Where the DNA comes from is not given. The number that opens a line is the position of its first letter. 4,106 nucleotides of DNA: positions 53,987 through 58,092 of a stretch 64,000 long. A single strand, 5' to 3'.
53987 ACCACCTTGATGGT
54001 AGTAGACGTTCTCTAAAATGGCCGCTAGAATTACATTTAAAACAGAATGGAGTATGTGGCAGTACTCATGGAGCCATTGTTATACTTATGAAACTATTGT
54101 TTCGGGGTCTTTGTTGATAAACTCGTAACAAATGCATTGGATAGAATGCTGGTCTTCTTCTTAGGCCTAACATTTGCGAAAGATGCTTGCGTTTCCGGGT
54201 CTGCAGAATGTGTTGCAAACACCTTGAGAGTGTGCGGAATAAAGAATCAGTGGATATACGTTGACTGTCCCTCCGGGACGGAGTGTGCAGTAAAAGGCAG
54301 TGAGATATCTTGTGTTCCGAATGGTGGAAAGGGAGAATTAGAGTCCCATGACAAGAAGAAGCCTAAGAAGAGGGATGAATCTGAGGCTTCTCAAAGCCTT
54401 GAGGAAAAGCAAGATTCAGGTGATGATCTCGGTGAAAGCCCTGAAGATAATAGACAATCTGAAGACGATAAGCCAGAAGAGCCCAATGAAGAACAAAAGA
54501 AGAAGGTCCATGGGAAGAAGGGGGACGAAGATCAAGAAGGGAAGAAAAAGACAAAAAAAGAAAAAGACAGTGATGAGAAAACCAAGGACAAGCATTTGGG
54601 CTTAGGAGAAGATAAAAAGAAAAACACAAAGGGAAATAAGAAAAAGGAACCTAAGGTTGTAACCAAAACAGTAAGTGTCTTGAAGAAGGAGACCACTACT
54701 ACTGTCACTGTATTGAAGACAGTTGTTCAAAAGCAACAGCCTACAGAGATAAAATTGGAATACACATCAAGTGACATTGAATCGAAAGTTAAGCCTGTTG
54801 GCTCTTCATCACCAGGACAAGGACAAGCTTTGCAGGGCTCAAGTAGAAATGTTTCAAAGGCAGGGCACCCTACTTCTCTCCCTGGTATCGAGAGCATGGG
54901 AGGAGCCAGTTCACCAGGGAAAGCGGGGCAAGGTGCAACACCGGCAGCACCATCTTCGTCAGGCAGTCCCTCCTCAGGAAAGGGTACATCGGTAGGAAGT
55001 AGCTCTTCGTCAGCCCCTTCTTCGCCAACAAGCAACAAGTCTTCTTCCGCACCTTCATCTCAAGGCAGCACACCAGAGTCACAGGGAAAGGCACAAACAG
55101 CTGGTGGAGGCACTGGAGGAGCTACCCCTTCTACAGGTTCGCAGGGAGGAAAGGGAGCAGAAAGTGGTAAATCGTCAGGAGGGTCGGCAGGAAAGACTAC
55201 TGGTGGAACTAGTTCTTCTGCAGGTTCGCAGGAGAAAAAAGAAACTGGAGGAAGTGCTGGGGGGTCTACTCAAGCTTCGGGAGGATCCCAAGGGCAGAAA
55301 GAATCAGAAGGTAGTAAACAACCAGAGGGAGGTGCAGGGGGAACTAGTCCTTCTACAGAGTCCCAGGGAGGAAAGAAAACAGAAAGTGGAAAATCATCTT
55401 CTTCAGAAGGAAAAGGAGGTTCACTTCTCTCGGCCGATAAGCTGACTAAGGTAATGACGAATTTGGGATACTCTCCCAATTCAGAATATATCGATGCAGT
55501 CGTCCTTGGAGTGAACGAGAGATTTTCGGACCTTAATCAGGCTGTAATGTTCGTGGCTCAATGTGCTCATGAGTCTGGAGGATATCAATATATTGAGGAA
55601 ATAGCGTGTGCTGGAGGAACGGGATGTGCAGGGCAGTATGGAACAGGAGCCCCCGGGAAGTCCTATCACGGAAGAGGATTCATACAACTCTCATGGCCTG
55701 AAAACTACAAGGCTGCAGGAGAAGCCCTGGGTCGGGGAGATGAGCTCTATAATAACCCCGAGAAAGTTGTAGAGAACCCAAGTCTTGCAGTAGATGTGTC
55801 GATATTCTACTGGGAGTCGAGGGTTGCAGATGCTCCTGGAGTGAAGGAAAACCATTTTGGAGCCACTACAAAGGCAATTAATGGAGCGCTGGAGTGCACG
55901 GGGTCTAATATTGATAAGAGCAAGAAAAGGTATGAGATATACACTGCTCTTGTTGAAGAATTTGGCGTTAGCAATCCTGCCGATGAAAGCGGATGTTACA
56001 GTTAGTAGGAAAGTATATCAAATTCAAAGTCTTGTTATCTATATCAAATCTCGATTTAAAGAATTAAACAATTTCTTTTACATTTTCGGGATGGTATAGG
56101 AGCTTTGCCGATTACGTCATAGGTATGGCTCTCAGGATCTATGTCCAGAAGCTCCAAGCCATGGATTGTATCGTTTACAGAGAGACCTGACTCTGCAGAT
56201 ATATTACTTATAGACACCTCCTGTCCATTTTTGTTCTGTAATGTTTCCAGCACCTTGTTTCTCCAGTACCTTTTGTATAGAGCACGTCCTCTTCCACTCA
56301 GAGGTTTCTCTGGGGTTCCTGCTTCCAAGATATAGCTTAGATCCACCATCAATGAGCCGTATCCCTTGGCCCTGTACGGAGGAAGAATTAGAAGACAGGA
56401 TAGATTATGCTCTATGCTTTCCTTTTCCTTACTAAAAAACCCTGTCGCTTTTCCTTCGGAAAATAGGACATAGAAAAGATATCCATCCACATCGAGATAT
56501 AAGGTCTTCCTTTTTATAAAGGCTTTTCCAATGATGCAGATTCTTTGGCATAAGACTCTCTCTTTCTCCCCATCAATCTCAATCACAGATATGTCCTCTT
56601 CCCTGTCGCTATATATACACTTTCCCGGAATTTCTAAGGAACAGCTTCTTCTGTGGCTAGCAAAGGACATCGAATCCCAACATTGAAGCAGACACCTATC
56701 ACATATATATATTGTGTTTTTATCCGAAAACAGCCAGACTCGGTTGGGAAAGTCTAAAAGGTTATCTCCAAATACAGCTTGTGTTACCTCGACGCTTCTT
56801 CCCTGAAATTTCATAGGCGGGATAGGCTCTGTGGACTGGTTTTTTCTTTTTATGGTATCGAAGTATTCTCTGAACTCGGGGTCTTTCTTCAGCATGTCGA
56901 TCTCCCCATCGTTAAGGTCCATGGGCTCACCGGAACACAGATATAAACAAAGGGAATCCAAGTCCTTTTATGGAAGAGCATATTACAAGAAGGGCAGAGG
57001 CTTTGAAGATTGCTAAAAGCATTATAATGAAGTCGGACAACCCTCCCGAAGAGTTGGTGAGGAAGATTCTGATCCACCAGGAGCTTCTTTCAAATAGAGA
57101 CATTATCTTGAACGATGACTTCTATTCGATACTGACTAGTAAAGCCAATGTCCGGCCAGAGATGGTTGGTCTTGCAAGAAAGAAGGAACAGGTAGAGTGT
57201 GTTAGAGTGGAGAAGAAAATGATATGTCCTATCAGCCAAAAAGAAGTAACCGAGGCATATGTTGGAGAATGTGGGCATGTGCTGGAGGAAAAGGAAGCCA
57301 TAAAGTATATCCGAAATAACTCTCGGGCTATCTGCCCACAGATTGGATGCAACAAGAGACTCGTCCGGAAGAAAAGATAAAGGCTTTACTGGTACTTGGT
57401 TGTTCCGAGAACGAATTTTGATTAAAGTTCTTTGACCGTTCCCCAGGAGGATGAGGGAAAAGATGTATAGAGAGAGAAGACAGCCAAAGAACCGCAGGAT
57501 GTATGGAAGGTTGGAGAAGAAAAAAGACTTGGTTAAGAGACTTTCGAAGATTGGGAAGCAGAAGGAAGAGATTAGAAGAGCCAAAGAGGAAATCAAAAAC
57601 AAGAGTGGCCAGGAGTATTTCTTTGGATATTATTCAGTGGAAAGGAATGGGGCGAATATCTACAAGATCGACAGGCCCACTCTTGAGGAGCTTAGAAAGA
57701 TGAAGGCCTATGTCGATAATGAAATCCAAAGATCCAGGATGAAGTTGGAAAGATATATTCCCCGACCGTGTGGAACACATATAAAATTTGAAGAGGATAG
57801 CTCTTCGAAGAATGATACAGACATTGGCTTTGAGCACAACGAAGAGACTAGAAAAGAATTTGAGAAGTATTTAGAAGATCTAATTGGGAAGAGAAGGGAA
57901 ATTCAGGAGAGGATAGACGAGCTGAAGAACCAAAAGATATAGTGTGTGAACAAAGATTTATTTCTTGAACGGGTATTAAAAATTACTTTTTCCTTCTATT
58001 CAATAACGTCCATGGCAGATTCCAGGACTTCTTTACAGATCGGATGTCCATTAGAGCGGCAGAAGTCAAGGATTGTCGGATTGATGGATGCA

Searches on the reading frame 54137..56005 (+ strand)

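Call 37: search_protein_families(library=pfam, proteins=[window:54137-56005:+], max_evalue=0.001)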
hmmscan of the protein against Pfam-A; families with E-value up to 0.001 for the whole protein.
window:54137-56005:+ (622 aa): 1 family
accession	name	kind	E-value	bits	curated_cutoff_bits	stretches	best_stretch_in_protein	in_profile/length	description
PF00182.24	Glyco_hydro_19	-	1.4e-14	54.9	25.5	1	479-568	76-163/232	Chitinase class I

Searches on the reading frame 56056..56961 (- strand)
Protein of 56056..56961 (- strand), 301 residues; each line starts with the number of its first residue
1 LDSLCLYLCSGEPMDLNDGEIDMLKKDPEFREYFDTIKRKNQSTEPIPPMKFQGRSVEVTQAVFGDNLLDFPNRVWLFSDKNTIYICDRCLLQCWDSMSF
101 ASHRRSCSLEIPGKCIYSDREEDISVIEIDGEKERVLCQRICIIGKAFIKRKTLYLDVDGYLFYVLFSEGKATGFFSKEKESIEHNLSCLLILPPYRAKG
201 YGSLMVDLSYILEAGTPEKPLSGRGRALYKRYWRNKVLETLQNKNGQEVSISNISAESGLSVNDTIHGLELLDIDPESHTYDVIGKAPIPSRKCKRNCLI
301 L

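Call 37: search_protein_families(library=pfam, proteins=[window:56056-56961:-], max_evalue=0.001)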
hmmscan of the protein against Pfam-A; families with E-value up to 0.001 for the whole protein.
window:56056-56961:- (301 aa): 2 families
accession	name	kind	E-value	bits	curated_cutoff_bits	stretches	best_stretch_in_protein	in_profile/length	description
PF01853.24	MOZ_SAS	-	3.1e-49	167.5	32.2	1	112-273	2-172/180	MOZ/SAS family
PF17772.7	zf-MYST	-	0.00097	19.2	28.8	0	78-107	26-55/55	MYST family zinc finger domain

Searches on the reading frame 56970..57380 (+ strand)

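Call 37: search_protein_families(library=pfam, proteins=[window:56970-57380:+], max_evalue=0.001)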
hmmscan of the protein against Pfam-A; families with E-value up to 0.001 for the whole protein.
window:56970-57380:+ (136 aa): 1 family
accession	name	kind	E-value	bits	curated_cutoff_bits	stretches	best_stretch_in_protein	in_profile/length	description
PF11789.14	zf-Nse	-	9.1e-08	32.3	27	1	83-128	11-57/57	Zinc-finger of the MIZ type in Nse subunit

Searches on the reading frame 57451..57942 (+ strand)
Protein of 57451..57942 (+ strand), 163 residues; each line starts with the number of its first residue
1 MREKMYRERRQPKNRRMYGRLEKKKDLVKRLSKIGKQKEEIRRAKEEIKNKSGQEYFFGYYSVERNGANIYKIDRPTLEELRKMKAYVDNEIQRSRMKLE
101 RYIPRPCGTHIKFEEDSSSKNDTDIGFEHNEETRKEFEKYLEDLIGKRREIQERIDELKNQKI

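Call 37: search_protein_families(library=pfam, proteins=[window:57451-57942:+], max_evalue=0.001)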
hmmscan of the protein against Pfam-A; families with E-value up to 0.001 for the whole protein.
window:57451-57942:+ (163 aa): 1 family
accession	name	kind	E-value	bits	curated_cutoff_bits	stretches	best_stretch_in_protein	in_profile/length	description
PF03998.19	Utp11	-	4.6e-09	37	25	1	4-160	2-169/242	Utp11 protein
